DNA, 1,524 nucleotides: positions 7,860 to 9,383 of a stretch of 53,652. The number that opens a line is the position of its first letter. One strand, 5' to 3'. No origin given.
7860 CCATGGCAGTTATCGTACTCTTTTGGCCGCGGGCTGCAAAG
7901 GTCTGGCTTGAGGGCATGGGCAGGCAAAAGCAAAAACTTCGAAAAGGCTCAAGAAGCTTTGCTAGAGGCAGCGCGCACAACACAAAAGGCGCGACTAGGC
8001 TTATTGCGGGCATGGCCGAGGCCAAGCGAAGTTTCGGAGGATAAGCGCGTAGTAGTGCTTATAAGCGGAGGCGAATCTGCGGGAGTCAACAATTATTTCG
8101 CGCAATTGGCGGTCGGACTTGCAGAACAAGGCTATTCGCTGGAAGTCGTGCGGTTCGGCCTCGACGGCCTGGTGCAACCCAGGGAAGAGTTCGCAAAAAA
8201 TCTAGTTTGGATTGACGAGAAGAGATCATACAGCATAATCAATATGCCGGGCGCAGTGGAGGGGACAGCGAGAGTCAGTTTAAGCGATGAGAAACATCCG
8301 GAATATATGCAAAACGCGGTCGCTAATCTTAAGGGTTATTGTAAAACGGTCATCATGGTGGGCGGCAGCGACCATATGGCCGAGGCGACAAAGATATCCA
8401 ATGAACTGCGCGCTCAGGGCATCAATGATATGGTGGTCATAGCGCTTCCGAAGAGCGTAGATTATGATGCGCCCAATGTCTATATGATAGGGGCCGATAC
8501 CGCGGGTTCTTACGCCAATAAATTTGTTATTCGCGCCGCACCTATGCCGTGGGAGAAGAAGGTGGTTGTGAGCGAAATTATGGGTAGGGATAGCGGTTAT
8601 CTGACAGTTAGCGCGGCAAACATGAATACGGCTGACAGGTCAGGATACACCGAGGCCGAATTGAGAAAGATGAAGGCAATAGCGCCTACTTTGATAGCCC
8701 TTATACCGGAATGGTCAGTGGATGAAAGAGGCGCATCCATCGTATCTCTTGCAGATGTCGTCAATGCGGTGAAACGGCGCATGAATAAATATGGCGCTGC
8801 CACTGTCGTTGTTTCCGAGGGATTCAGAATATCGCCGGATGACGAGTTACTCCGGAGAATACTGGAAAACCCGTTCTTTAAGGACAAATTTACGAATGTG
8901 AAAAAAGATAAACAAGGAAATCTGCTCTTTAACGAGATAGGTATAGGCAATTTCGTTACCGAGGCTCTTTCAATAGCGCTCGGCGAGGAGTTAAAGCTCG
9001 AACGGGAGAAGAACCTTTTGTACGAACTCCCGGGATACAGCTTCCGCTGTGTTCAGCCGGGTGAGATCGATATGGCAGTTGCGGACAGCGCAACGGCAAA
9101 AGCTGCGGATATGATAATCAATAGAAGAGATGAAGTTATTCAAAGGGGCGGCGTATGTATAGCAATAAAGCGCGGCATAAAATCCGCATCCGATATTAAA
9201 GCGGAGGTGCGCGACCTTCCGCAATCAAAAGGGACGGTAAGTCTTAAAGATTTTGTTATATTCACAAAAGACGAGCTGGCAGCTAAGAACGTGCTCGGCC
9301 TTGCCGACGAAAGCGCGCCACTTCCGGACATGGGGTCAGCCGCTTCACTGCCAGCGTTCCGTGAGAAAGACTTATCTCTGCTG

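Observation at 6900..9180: Class I aldolase fused to a PFK-like domain inside a signal-peptide-bearing giant protein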

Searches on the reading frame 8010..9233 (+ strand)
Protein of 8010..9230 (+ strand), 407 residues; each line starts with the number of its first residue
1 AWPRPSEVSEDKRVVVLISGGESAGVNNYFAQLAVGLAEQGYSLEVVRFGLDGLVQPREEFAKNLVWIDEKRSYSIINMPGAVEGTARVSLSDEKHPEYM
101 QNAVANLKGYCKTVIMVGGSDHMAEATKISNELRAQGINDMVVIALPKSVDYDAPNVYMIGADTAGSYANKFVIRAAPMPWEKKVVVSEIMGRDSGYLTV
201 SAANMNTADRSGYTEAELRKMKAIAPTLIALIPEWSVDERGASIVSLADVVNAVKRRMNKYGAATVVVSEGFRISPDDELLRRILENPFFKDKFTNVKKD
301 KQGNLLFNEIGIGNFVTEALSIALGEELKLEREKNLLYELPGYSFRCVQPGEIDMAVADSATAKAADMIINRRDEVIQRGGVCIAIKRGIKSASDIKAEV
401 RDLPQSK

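Call 31: search_protein_representatives(protein=window:8010-9230:+)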
Query: 407 residues. Proteins with E-value up to 0.001 (for the whole library): 266; up to 1e-10: 66; up to 1e-30: 24. The best 150 are listed.
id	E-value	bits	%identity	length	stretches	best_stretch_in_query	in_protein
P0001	3.3e-240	813.0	93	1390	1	1-396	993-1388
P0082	2.0e-142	491.1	57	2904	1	2-407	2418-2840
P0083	2.9e-132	457.7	51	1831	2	2-400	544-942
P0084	1.3e-122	425.9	49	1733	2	2-404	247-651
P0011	3.9e-109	381.6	49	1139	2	1-402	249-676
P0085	4.0e-101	355.2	48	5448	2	2-404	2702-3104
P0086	1.1e-98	347.2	50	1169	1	2-401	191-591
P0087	1.2e-96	340.5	48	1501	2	1-399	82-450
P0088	1.7e-96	340.0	48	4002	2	2-404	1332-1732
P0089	6.2e-94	331.6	42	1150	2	10-404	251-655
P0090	2.3e-91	323.1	42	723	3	124-404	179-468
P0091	8.6e-85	301.5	41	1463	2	1-400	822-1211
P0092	1.3e-80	287.7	43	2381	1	2-401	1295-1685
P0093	1.6e-69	251.2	40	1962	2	2-405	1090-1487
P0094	9.1e-62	225.7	39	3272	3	2-134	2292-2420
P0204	3.1e-06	42.9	28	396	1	12-204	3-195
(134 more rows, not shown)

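Call 36: search_protein_families(library=pfam, proteins=[P0083, P0084, P0086, P0087, P0089, P0091], max_evalue=0.001)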
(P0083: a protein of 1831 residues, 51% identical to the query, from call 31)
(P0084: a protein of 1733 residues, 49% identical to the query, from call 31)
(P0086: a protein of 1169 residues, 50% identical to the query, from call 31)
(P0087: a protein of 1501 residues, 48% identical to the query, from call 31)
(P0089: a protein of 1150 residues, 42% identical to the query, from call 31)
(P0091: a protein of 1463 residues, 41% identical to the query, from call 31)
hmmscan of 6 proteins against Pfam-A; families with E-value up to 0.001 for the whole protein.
P0083 (1831 aa): 1 family
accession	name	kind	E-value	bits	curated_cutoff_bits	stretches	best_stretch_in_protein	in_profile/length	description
PF00365.25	PFK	-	2.3e-23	83.4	30.9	1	555-844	1-255/277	Phosphofructokinase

P0084 (1733 aa): 1 family
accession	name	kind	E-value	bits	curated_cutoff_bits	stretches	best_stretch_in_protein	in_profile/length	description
PF00365.25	PFK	-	3.7e-26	92.5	30.9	1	258-492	1-221/277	Phosphofructokinase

P0086 (1169 aa): 1 family
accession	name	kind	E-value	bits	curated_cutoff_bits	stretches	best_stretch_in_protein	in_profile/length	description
PF00365.25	PFK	-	7.6e-21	75.1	30.9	1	202-395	1-188/277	Phosphofructokinase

P0087 (1501 aa): 2 families
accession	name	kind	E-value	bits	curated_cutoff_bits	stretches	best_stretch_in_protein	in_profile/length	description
PF00365.25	PFK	-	1.6e-29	103.6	30.9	1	94-419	1-275/277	Phosphofructokinase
PF00072.30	Response_reg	-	1.4e-13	51.4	30.2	1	705-822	1-109/111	Response regulator receiver domain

P0089 (1150 aa): 1 family
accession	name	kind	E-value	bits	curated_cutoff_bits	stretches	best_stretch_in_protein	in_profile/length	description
PF00365.25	PFK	-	6.3e-24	85.2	30.9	1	254-474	1-204/277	Phosphofructokinase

P0091 (1463 aa): 1 family
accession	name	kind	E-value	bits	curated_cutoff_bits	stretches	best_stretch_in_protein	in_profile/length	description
PF00365.25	PFK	-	6.8e-16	58.9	30.9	1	834-1123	1-228/277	Phosphofructokinase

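Call 40: search_solved_structures(query=A2, show_alignments=3, max_evalue=0.00001)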
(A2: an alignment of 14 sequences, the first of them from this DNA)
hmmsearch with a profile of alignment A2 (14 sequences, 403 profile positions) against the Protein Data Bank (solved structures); distinct sequences matched with E-value up to 0.00001: 29.
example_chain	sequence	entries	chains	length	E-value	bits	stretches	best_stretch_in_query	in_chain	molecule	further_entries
3o8l_A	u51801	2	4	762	1.5e-17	67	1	9-199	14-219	6-phosphofructokinase, muscle type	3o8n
3opy_A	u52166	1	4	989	4.1e-17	65.5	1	10-200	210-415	6-phosphofructo-1-kinase alpha-subunit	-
4omt_A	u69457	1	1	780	4.6e-17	65.4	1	9-199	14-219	6-phosphofructokinase, muscle type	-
3o8o_B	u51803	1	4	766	2.6e-16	62.9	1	9-207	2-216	6-phosphofructokinase subunit beta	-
7lw1_A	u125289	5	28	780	9.8e-16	61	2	15-204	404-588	ATP-dependent 6-phosphofructokinase, liver type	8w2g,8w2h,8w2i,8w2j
3o8o_A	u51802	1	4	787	1.1e-14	57.6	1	9-201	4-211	6-phosphofructokinase subunit alpha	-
4wl0_A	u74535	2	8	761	2.9e-14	56.1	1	10-200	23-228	ATP-dependent 6-phosphofructokinase, platelet type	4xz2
7tff_A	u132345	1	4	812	5.8e-14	55.2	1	12-200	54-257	ATP-dependent 6-phosphofructokinase, platelet type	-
2hig_A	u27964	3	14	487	8.1e-14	54.7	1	47-204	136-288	6-phospho-1-fructokinase | 6-phospho-1-fructokinase (ATP-dependent phosphofructokinase) | ATP-dependent 6-phosphofructokinase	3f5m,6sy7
4xyj_A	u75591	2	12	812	8.7e-14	54.6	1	12-200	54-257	ATP-dependent 6-phosphofructokinase, platelet type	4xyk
6qu3_A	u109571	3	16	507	9.1e-14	54.5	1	47-204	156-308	ATP-dependent 6-phosphofructokinase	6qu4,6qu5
4rh3_A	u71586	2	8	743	9.3e-14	54.5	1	13-200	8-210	ATP-dependent 6-phosphofructokinase, platelet type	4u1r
3opy_B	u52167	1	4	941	2.4e-13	53.1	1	11-204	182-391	6-phosphofructo-1-kinase beta-subunit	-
5xoe_A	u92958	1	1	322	2.6e-13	53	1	11-224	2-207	ATP-dependent 6-phosphofructokinase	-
5xz6_A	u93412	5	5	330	2.7e-13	52.9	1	11-224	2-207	ATP-dependent 6-phosphofructokinase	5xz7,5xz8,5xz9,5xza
3k2q_A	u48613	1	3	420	4.8e-11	45.5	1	71-271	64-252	Pyrophosphate-dependent phosphofructokinase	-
3hno_A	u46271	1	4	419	4.8e-08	35.7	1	75-269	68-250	Pyrophosphate-dependent phosphofructokinase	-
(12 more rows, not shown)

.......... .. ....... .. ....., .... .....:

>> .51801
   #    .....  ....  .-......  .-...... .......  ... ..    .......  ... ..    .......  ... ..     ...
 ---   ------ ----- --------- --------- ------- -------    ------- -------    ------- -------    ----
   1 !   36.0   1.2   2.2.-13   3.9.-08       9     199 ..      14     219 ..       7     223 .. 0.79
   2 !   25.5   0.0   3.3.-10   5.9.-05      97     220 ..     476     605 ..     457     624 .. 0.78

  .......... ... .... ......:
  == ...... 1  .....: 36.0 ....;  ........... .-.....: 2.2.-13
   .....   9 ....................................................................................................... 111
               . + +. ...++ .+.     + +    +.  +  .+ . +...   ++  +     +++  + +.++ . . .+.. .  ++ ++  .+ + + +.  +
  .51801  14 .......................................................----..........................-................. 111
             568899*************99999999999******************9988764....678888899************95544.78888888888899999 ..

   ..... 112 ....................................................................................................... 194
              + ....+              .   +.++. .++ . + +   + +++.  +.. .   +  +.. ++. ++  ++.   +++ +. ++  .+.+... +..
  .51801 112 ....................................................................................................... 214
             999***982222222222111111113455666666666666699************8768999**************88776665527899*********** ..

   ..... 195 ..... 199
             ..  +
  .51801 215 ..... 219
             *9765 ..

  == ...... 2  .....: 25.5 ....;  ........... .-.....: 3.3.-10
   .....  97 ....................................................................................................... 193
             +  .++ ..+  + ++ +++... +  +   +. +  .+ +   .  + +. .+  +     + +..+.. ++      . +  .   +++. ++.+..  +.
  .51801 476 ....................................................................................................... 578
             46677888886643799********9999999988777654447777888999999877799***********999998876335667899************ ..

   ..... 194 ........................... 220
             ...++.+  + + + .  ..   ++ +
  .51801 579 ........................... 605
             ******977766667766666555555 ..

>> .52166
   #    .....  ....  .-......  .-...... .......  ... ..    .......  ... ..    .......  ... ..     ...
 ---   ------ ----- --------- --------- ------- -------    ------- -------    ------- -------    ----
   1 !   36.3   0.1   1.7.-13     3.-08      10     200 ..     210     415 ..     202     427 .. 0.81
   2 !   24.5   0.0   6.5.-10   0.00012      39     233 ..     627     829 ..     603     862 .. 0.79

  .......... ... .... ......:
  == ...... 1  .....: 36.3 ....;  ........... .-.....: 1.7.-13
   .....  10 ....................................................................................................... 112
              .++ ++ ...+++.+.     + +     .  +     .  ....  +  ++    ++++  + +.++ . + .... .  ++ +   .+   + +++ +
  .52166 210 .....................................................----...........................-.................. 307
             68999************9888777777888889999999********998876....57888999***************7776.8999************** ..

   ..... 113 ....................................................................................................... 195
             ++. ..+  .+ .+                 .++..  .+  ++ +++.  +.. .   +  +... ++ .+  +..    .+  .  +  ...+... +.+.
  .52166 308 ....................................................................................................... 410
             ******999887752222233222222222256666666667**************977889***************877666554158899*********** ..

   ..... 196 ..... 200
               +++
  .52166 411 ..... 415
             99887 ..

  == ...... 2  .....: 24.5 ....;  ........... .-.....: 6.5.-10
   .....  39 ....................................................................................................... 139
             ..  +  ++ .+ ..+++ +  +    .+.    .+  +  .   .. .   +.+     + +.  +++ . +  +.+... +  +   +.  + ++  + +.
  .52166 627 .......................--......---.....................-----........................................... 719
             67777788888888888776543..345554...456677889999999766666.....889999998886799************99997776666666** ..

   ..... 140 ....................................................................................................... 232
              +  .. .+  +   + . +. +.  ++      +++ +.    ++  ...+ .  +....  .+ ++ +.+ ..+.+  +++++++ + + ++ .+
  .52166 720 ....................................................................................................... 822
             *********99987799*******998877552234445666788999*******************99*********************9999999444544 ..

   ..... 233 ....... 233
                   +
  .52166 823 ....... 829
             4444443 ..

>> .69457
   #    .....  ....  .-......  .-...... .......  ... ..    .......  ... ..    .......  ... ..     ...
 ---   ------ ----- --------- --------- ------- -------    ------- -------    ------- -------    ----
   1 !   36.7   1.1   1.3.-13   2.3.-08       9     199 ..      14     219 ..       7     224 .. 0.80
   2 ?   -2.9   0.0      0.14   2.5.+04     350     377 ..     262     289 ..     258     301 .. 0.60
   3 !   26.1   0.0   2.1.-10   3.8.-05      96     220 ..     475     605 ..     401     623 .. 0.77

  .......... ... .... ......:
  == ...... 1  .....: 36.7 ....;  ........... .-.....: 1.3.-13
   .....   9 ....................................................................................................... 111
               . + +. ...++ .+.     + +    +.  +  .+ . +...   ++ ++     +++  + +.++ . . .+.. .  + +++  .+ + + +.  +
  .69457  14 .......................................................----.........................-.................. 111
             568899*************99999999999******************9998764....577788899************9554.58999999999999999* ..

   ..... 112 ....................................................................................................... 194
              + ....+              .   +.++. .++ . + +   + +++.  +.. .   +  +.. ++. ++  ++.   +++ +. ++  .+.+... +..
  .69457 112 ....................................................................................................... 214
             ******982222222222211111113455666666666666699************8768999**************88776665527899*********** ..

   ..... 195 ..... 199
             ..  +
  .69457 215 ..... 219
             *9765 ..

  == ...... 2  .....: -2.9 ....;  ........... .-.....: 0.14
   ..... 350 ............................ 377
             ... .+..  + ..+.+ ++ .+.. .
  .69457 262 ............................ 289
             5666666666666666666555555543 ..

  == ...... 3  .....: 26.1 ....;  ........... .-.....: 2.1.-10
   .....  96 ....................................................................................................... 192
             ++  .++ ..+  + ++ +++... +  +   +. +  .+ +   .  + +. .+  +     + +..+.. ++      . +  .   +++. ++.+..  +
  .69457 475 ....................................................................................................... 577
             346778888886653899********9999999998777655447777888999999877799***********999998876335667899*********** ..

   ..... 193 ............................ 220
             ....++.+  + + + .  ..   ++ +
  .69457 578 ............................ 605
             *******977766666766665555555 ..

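Call 59: search_solved_structures(query=P0204, show_alignments=3, max_evalue=1e-20)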
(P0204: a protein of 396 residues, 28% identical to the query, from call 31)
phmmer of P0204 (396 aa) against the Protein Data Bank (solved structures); distinct sequences matched with E-value up to 1e-20: 2.
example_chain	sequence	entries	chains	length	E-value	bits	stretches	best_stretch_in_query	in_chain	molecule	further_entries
3k2q_A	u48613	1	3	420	2.2e-79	270.5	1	2-391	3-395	Pyrophosphate-dependent phosphofructokinase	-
3hno_A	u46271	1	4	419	1.3e-65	225.1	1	3-390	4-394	Pyrophosphate-dependent phosphofructokinase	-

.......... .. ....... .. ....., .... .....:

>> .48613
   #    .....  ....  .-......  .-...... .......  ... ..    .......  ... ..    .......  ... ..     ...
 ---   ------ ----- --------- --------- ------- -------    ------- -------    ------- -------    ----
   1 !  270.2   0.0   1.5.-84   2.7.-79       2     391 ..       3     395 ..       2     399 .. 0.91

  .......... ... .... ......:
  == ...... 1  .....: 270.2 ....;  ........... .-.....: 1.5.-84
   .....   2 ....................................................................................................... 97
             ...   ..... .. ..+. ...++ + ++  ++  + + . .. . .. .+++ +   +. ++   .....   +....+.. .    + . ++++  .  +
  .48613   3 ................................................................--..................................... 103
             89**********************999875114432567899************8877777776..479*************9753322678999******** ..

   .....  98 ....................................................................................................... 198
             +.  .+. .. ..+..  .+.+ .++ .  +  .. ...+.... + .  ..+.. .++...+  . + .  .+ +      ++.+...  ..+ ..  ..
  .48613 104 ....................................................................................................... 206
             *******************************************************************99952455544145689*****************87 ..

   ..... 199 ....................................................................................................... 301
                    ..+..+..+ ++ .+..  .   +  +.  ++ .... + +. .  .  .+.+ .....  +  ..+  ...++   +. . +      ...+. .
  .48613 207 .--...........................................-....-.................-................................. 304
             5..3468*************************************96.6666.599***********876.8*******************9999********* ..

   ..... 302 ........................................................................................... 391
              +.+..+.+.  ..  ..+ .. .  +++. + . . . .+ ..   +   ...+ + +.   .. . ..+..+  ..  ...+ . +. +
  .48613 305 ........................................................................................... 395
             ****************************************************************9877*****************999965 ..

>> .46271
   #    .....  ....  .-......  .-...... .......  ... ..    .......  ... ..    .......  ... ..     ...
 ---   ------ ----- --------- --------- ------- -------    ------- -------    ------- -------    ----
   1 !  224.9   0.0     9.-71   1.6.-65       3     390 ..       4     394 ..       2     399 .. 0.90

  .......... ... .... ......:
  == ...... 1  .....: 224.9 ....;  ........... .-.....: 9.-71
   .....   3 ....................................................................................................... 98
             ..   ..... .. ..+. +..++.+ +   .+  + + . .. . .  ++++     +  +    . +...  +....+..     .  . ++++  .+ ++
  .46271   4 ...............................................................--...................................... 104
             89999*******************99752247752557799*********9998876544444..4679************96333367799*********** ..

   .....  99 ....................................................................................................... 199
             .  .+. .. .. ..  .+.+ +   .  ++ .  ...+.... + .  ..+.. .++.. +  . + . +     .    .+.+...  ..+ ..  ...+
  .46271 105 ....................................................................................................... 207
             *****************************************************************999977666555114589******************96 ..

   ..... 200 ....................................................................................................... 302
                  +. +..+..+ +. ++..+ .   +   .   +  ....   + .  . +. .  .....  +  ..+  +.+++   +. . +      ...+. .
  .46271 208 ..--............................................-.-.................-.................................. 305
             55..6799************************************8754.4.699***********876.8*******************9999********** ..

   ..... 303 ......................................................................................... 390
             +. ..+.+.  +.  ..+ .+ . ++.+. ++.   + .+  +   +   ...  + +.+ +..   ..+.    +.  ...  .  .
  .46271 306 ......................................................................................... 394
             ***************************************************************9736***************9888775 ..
